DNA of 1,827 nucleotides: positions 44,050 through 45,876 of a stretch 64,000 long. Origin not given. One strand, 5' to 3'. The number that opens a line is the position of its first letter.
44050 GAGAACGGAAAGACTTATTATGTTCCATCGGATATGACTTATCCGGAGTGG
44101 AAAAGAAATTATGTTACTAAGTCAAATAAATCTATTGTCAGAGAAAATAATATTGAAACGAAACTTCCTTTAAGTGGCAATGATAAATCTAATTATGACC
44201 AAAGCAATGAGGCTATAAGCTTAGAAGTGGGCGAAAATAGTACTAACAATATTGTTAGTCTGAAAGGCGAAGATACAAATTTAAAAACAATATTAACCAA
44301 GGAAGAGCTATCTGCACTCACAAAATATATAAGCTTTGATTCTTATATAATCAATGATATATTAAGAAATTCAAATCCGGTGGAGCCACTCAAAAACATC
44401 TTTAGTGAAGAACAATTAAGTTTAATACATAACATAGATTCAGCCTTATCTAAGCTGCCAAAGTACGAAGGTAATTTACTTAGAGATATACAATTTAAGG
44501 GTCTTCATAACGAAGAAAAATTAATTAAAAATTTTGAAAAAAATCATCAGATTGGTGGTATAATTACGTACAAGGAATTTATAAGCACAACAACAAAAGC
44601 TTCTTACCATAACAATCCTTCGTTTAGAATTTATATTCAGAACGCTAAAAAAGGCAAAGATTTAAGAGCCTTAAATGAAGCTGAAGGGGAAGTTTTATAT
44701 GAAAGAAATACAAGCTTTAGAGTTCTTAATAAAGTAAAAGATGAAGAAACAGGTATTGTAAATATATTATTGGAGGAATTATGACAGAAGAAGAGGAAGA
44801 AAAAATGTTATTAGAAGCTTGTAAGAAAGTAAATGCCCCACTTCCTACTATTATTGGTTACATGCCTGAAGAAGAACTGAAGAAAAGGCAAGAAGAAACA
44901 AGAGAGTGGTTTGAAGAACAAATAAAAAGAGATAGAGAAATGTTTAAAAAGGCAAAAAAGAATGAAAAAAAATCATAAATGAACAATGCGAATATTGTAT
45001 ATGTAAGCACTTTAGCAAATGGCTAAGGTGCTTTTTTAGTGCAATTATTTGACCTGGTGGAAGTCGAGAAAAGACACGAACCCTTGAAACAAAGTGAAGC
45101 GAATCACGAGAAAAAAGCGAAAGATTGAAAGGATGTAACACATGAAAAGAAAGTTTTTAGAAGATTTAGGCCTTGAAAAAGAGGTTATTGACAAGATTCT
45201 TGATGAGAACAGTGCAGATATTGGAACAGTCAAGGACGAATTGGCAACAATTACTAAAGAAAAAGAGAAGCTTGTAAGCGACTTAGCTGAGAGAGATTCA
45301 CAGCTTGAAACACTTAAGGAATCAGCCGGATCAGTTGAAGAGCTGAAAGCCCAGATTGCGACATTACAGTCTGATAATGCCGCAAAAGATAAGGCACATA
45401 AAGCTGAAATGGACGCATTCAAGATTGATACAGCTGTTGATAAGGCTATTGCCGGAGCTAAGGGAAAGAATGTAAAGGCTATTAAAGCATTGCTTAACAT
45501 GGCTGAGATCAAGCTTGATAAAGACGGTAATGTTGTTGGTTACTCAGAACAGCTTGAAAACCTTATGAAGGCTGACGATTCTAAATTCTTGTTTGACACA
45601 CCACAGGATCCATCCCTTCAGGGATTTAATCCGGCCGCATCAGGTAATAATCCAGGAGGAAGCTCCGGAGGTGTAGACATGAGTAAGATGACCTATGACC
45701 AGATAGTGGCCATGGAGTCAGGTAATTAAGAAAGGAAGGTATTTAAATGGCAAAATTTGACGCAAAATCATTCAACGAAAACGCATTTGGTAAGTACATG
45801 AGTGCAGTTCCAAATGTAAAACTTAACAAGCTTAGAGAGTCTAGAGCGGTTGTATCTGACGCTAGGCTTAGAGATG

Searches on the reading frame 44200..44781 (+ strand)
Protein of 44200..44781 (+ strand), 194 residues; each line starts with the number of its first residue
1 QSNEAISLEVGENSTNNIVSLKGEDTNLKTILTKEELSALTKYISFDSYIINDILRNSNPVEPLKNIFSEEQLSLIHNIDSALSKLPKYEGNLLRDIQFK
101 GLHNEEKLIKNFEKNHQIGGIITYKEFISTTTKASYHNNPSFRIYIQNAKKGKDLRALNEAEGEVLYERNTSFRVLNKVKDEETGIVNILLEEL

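Call 3: search_protein_families(library=pfam, proteins=[window:44200-44781:+], max_evalue=1)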
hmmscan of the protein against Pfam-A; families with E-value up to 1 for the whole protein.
window:44200-44781:+ (194 aa): 1 family
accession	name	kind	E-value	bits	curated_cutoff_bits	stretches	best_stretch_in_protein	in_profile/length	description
PF03496.20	ADPrib_exo_Tox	-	4.4e-11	42.9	23.4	1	27-192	11-190/196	ADP-ribosyltransferase exoenzyme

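Call 4: search_protein_families(library=phrogs, proteins=[window:44200-44781:+], max_evalue=0.01)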
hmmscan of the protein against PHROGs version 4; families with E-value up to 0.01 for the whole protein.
window:44200-44781:+ (194 aa): 2 families
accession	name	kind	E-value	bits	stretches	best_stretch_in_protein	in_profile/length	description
phrog_595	-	head and packaging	4e-24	86.8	1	26-193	348-511/513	head maturation protease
phrog_25063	-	unknown function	3.5e-12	47.5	1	117-193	3-77/79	-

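Call 12: find_homologous_proteins(query=window:44200-44781:+, max_evalue=0.001)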
Query window:44200-44781:+ (194 aa): 4 proteins with E <= 0.001 among 213 candidates.
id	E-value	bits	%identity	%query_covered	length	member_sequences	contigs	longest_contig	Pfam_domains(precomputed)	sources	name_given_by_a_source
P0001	2.5e-72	260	92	69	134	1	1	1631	PF03496.21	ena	-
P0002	2.8e-35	140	100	36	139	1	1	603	-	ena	-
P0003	5.6e-25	106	39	91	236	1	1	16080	PF03496.21,PF04233.20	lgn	-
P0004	6.8e-15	73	53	44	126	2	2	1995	-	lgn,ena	-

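Call 19: search_dna_similar(query=window:44200-44781:+, collection=phages, mode=protein, max_rows=30, max_evalue=0.001)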
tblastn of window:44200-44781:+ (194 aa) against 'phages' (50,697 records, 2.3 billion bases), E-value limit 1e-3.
Records with a match: 12; places in all: 14; records where one place covers at least 80% of the query: 8.
Best place of each record, by identity: <60% 12.
By first word of the organism name: Lactobacillus 4; Clostridium 2; Stenotrophomonas 2; Pseudomonas 2; Bacteriophage 1; Variovorax 1.
By host as written in the record: Lactobacillus gasseri ADH 2; Lactobacillus johnsonii 2; Stenotrophomonas maltophilia YCR3A-1 2; Pseudomonas aeruginosa 2; Clostridioides difficile 1; Clostridium difficile 1; - 1; Variovorax sp. SCN45 1.
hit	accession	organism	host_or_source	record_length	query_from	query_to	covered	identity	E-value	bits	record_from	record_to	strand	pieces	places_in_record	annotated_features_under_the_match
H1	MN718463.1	Clostridium phage phiCDKH01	Clostridioides difficile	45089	33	193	83%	41.4%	7e-23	100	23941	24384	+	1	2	hypothetical protein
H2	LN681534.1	Clostridium phage phiCD24-1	Clostridium difficile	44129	33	193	83%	40.7%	3e-22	99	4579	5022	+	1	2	protein of unknown function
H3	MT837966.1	Bacteriophage sp.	human fecal samples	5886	32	194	84%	34.8%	7e-21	95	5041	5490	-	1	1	record has no annotation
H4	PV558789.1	Variovorax phage V45iii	Variovorax sp. SCN45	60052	5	175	88%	29.2%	1e-5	50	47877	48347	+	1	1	record has no annotation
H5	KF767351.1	Lactobacillus phage phi jlb1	Lactobacillus gasseri ADH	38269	32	176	75%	33.3%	7e-14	75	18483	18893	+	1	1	jlb1_029: putative minor head protein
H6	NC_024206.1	Lactobacillus phage phi jlb1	Lactobacillus gasseri ADH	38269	32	176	75%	33.3%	7e-14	75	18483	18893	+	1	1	jlb1_029: head maturation protease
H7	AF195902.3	Lactobacillus prophage Lj771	Lactobacillus johnsonii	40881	32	173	73%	33.1%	3e-13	73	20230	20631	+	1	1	minor head protein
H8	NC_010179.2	Lactobacillus prophage Lj771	Lactobacillus johnsonii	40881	32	173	73%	33.1%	3e-13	73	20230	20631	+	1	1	head maturation protease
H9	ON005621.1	Stenotrophomonas phage A1432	Stenotrophomonas maltophilia YCR3A-1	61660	1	177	91%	24.9%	5e-5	49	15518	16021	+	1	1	hypothetical protein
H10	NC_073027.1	Stenotrophomonas phage A1432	Stenotrophomonas maltophilia YCR3A-1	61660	1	177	91%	24.9%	5e-5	49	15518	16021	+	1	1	hypothetical protein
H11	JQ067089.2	Pseudomonas phage PaMx28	Pseudomonas aeruginosa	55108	32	189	81%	26.2%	1e-4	48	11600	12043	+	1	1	morphogenesis protein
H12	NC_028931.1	Pseudomonas phage PaMx28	Pseudomonas aeruginosa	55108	32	189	81%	26.2%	1e-4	48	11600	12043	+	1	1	virion structural protein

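Call 21: get_annotated_region(hit=H1, flank=3500)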
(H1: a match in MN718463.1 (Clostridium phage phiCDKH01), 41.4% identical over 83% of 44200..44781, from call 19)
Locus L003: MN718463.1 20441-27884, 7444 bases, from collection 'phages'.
description: Clostridium phage phiCDKH01, complete genome.
organism: Clostridium phage phiCDKH01 (NCBI taxid 2686203)
taxonomy: Viruses; Duplodnaviria; Heunggongvirae; Uroviricota; Caudoviricetes
host: Clostridioides difficile; source: clinical isolate; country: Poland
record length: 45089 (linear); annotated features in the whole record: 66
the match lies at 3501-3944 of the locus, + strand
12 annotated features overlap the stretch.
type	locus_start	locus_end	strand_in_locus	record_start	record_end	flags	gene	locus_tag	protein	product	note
CDS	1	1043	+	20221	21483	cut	-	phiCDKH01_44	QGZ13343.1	terminase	-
CDS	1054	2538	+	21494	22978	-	-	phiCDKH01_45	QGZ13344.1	hypothetical protein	-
CDS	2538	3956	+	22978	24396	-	-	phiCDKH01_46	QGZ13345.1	hypothetical protein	-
CDS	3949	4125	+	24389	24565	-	-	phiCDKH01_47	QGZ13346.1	hypothetical protein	-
CDS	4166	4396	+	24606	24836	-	-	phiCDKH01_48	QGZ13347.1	hypothetical protein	-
CDS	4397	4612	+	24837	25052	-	-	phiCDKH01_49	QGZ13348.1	hypothetical protein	-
CDS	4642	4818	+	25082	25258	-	-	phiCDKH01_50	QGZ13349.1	hypothetical protein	-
CDS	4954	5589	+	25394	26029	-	-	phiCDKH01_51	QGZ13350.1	hypothetical protein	-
CDS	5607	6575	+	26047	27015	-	-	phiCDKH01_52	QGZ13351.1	capsid protein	-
CDS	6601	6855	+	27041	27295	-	-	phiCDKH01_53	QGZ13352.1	hypothetical protein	-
CDS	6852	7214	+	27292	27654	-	-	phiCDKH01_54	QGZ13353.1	hypothetical protein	-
CDS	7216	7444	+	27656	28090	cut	-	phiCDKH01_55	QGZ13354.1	hypothetical protein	-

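Call 25: predict_structure(protein=window:44200-44781:+)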
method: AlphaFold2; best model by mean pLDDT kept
length: 194 residues; sequences in the alignment: 1
mean_pLDDT: 39.0   pTM: 0.33
mean pLDDT of the five models: 39.0, 34.7, 33.3, 32.1, 31.3
residues with pLDDT >= 90: 0; 70-90: 1; 50-70: 42; < 50: 151
segments of 3 or more residues with pLDDT < 50: 1-108, 128-169
pLDDT, mean of each block of 10 residues (from residue 1): 22 24 30 41 30 30 38 47 38 27 41 63 55 34 40 27 36 58 53 58
secondary structure, 60 per line:
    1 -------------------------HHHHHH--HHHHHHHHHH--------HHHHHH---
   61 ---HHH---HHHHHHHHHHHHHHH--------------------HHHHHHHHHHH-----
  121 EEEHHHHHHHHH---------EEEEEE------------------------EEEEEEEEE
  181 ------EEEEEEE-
elements in order: H26-31 H34-43 H52-57 H70-84 H105-115 E121-123 H124-132 E142-147 E172-180 E187-193

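Call 27: search_protein_representatives(protein=window:44200-44781:+)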
Query: 194 residues. Proteins with E-value up to 0.001 (for the whole library): 827; up to 1e-10: 357; up to 1e-30: 1. The best 150 are listed.
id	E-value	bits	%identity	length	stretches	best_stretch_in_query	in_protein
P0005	5.9e-93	325.9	83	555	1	1-194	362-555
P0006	4.8e-28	114.5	44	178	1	29-194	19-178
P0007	2.4e-27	112.2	44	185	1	24-193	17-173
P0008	3.8e-27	111.5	42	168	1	22-193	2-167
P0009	1.7e-26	109.4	38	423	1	27-181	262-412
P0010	2.1e-26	109.1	38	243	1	26-182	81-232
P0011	5.3e-26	107.8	51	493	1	31-193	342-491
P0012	5.9e-26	107.7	47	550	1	30-193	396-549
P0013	1.1e-25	106.8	42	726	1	32-193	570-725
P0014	1.4e-25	106.4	44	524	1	18-194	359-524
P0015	1.9e-25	106.0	46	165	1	33-193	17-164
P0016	2.5e-25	105.7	46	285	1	27-193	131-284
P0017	3.3e-25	105.2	46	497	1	28-193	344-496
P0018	7.4e-25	104.1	45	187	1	23-194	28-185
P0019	2.4e-24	102.4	39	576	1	12-179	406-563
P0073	3.3e-20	89.0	40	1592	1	23-193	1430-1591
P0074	4.0e-20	88.7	40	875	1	32-192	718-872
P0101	5.4e-19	85.0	39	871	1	32-193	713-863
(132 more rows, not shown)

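Call 36: search_protein_families(library=pfam, proteins=[L003:2538-3953:+, L003:3949-4122:+, L003:4397-4609:+], max_evalue=0.1)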
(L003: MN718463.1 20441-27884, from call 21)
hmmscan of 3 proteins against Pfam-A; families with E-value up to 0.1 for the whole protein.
L003:2538-3953:+ (472 aa): 5 families
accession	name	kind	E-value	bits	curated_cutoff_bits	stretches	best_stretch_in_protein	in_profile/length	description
PF03496.20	ADPrib_exo_Tox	-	1.3e-08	34.9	23.4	1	317-469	12-191/196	ADP-ribosyltransferase exoenzyme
PF21522.3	MreB-like_C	-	0.003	18.6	27.8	1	19-99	25-107/123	Archaeal actin homologue MreB-like, C-terminal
PF16684.10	ResT-TelK_cat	-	0.017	15.1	27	0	171-231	104-163/181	Telomere resolvase ResT/TelK catalytic domain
PF13769.11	Virulence_fact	-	0.037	14.8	25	0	3-47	25-70/81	Virulence factor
PF16408.10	DUF5016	-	0.043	14.4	31.2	0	106-157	62-111/120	Domain of unknown function (DUF5016)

L003:3949-4122:+ (58 aa): 0 families

L003:4397-4609:+ (71 aa): 0 families

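Call 52: get_annotated_region(hit=H2, flank=2500)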
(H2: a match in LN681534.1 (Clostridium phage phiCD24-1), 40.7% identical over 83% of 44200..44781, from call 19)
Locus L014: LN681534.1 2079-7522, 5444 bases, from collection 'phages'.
description: Clostridium phage phiCD24-1, complete genome.
organism: Clostridium phage phiCD24-1 (NCBI taxid 1582149)
taxonomy: Viruses; Duplodnaviria; Heunggongvirae; Uroviricota; Caudoviricetes
host: Clostridium difficile; source: -; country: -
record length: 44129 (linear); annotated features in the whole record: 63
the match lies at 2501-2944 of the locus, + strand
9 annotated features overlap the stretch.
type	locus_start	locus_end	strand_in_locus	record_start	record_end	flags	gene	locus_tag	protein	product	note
CDS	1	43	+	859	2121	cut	-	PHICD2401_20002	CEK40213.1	Large terminase protein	-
CDS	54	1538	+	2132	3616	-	-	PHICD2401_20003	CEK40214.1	protein of unknown function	Evidence 5 : No homology to any previously reported sequences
CDS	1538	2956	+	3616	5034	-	-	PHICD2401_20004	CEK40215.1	protein of unknown function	Evidence 5 : No homology to any previously reported sequences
CDS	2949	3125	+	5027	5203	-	-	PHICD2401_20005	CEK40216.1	protein of unknown function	Evidence 5 : No homology to any previously reported sequences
CDS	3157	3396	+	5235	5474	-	-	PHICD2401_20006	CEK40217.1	protein of unknown function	Evidence 5 : No homology to any previously reported sequences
CDS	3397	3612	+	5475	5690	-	-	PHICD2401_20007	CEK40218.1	protein of unknown function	Evidence 5 : No homology to any previously reported sequences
CDS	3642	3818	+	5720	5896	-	-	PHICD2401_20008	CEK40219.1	protein of unknown function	Evidence 5 : No homology to any previously reported sequences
CDS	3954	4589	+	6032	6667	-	-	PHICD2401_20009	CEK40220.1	conserved protein of unknown function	Evidence 4 : Homologs of previously reported genes of unknown function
CDS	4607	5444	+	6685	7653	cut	-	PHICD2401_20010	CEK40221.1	Phage coat protein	-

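Call 54: get_annotated_region(hit=H3, flank=3000)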
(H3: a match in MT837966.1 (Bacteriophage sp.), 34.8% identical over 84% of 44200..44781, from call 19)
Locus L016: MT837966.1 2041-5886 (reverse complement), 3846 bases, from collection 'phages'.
description: UNVERIFIED: Bacteriophage sp. clone scaffold_6288 genomic sequence.
organism: Bacteriophage sp. (NCBI taxid 38018)
taxonomy: Viruses
host: -; source: human fecal samples; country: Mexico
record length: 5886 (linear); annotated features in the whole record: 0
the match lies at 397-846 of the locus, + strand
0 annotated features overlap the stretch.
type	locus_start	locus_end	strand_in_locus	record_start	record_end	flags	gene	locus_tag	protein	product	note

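Call 72: list_cluster_members(proteins=[P0005, P0011, P0012, P0013, P0014, P0073, P0074, P0101, P0006, P0009])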
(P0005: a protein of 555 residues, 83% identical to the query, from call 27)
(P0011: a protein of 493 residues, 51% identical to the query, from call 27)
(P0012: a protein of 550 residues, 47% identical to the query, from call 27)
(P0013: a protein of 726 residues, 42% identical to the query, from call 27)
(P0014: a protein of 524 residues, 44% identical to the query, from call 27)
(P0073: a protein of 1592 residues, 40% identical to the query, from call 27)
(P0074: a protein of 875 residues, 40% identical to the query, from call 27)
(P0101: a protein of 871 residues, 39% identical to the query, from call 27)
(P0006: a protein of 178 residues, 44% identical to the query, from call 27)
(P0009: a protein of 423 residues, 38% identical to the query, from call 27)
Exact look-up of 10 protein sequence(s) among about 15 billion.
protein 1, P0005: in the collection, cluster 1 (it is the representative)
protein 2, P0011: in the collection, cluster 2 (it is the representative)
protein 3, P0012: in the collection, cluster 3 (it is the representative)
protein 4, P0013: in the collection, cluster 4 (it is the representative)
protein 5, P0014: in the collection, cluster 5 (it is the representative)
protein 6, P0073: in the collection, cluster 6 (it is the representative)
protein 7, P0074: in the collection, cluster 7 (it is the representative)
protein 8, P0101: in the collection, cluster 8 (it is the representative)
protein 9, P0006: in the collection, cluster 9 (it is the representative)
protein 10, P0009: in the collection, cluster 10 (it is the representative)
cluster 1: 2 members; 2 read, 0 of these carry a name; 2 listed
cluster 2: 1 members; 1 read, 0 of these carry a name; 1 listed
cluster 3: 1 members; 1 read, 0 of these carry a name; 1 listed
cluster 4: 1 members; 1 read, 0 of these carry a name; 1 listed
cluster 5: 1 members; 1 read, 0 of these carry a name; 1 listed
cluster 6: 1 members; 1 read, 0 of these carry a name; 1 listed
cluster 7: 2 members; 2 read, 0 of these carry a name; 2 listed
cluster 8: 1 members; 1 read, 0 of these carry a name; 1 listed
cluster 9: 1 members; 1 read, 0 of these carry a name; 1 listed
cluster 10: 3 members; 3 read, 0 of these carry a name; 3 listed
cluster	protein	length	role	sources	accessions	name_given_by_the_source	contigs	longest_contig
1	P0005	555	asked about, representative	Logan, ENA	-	-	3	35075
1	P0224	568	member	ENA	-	-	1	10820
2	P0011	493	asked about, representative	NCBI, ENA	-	-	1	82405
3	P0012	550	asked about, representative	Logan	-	-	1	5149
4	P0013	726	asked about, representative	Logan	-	-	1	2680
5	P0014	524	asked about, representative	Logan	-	-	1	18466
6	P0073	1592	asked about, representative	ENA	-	-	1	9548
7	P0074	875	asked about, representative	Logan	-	-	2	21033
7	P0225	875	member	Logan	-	-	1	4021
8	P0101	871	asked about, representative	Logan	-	-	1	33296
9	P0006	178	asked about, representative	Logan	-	-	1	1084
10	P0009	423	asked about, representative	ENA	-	-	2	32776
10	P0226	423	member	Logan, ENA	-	-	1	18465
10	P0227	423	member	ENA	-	-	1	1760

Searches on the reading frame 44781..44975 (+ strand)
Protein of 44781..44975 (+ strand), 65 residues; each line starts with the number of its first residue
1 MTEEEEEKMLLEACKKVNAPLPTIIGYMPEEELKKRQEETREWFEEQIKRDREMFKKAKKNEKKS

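Call 16: search_protein_families(library=pfam, proteins=[window:44781-44975:+], max_evalue=1)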
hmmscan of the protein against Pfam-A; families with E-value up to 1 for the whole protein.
window:44781-44975:+ (65 aa): 0 families

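Call 35: find_homologous_proteins(query=window:44781-44975:+, max_evalue=0.01)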
Query window:44781-44975:+ (65 aa): 4 proteins with E <= 0.01 among 9 candidates.
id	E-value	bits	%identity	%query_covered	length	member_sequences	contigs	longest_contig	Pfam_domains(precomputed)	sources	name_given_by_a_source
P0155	6.7e-29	116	89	85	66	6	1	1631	-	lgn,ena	-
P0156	7.7e-27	109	87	85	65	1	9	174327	-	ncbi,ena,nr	ncbi:MAG: hypothetical protein KHZ87_07735 [Clostridiales bacterium]|nr:hypothetical protein [Clostr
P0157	1.1e-21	93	80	97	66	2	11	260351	-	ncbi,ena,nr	ncbi:MAG: hypothetical protein KHZ87_08890 [Clostridiales bacterium]|nr:hypothetical protein [Clostr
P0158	9.2e-19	84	72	98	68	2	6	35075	-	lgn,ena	-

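Call 37: find_encoding_contigs(protein=P0158, flank=3500, max_places=4)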
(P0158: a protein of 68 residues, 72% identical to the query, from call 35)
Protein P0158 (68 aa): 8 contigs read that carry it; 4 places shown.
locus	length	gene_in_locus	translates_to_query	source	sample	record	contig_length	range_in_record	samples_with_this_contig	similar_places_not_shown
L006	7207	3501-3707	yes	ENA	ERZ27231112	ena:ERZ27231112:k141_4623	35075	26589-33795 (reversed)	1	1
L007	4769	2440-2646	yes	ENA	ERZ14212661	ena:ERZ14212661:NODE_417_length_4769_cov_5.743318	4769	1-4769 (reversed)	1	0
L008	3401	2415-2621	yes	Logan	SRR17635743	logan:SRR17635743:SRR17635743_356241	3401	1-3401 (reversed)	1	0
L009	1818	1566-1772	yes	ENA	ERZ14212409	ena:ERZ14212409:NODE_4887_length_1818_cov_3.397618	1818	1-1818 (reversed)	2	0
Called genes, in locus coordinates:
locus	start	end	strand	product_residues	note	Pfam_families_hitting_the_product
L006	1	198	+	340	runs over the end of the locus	PF04233:Phage_Mu_F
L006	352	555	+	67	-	-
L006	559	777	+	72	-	-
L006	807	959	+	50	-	-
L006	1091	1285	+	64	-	-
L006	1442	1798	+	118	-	PF05133:SPP1_portal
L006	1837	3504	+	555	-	PF04233:Phage_Mu_F, PF03496:ADPrib_exo_Tox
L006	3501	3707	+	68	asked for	-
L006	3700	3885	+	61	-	-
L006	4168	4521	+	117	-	PF09639:YjcQ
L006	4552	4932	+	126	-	-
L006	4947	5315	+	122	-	-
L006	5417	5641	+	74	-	-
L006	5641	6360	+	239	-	PF01183:Glyco_hydro_25, PF01476:LysM, PF23473:LysM3_LYK4_5 (weak)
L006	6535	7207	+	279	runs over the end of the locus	PF01226:Form_Nir_trans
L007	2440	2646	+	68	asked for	-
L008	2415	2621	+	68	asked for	-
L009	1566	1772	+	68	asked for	-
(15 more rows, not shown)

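Call 38: find_encoding_contigs(protein=P0157, flank=3500, max_places=4)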
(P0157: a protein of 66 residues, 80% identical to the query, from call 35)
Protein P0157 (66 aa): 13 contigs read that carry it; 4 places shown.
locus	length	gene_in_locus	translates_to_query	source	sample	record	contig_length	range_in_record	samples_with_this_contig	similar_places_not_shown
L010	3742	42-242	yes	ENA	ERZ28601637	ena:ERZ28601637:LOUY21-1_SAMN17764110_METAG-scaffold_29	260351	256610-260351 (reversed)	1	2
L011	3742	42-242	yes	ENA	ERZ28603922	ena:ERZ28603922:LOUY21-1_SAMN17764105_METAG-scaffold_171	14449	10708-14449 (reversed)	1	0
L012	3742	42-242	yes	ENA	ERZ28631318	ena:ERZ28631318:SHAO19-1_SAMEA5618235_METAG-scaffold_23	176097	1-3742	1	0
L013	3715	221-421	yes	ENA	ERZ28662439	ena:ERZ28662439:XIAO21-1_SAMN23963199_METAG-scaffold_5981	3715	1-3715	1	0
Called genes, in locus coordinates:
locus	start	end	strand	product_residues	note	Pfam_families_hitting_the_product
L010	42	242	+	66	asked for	-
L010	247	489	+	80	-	-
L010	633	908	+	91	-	-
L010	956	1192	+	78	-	-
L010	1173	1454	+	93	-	PF10934:Sheath_initiator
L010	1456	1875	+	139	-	-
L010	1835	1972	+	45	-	-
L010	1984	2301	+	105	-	-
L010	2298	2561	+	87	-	PF16079:Phage_holin_5_2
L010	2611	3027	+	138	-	PF01183:Glyco_hydro_25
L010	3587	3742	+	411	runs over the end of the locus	-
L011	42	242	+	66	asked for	-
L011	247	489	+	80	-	-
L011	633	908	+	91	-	-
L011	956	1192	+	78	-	-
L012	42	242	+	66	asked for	-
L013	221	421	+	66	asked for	-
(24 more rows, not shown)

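Call 78: search_protein_families(library=ncbifam, proteins=[window:44781-44975:+], max_evalue=0.01)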
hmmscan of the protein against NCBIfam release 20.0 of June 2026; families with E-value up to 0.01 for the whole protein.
window:44781-44975:+ (65 aa): 0 families

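Call 79: search_protein_families(library=phrogs, proteins=[window:44781-44975:+], max_evalue=0.1)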
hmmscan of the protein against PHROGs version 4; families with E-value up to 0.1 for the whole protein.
window:44781-44975:+ (65 aa): 0 families

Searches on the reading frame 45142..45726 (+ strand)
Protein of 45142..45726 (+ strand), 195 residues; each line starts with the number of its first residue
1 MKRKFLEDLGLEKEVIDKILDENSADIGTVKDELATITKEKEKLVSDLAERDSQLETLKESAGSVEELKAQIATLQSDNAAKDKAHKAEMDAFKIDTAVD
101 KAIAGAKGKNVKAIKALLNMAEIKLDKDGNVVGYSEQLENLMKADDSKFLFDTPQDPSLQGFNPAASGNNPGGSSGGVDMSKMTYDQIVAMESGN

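Call 16: search_protein_families(library=pfam, proteins=[window:45142-45726:+], max_evalue=1)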
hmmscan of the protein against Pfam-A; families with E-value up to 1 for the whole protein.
window:45142-45726:+ (195 aa): 16 families
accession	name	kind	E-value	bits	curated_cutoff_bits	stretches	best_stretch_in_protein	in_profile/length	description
PF06810.17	Phage_scaffold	-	1.1e-42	146.3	35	1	1-171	1-170/170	Phage capsid assembly scaffolding protein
PF12325.13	TMF_TATA_bd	-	0.0016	19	29.1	1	26-77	27-78/115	TATA element modulatory factor 1 TATA binding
PF13851.11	GAS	-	0.0068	16.3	32.3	1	18-86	19-91/200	Growth-arrest specific micro-tubule binding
PF25541.1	TBCA_PH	-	0.013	15.6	27.8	1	31-78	25-72/139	PH domain-containing proteins, TBCA domain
PF25450.1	Rab11-FIP3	-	0.051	14.3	31.9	1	12-94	41-120/125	Rab11-FIP3-like domain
PF14282.11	FlxA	-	0.063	13.8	26.3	1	22-89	14-82/101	FlxA-like protein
PF11083.13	Relaxase_C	-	0.064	13.9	30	1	41-101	28-88/125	C-terminal helical hairpin domain from relaxase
PF06721.16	DUF1204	-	0.075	12.9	21.1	1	14-118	5-104/243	Protein of unknown function (DUF1204)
PF10392.15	COG5_N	-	0.12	13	31.2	1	24-78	39-94/132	Conserved oligomeric Golgi complex subunit 5, N-terminal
PF08898.15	DUF1843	-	0.14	13.2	23.3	0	109-139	14-44/52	Domain of unknown function (DUF1843)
PF06785.16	UPF0242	-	0.14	12.7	33.5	1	14-87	72-142/194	Uncharacterised protein family (UPF0242) N-terminus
PF06818.20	Fez1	-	0.16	12.8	34.4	1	20-98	47-125/199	Fez1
PF18977.5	DUF5713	-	0.21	12.4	27.3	1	14-58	31-75/107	Family of unknown function (DUF5713)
PF14163.11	SieB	-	0.24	11.5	26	1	14-77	57-119/147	Super-infection exclusion protein B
PF09311.16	Rab5-bind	-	0.39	10.6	33.6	1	20-85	202-264/307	Rabaptin-like protein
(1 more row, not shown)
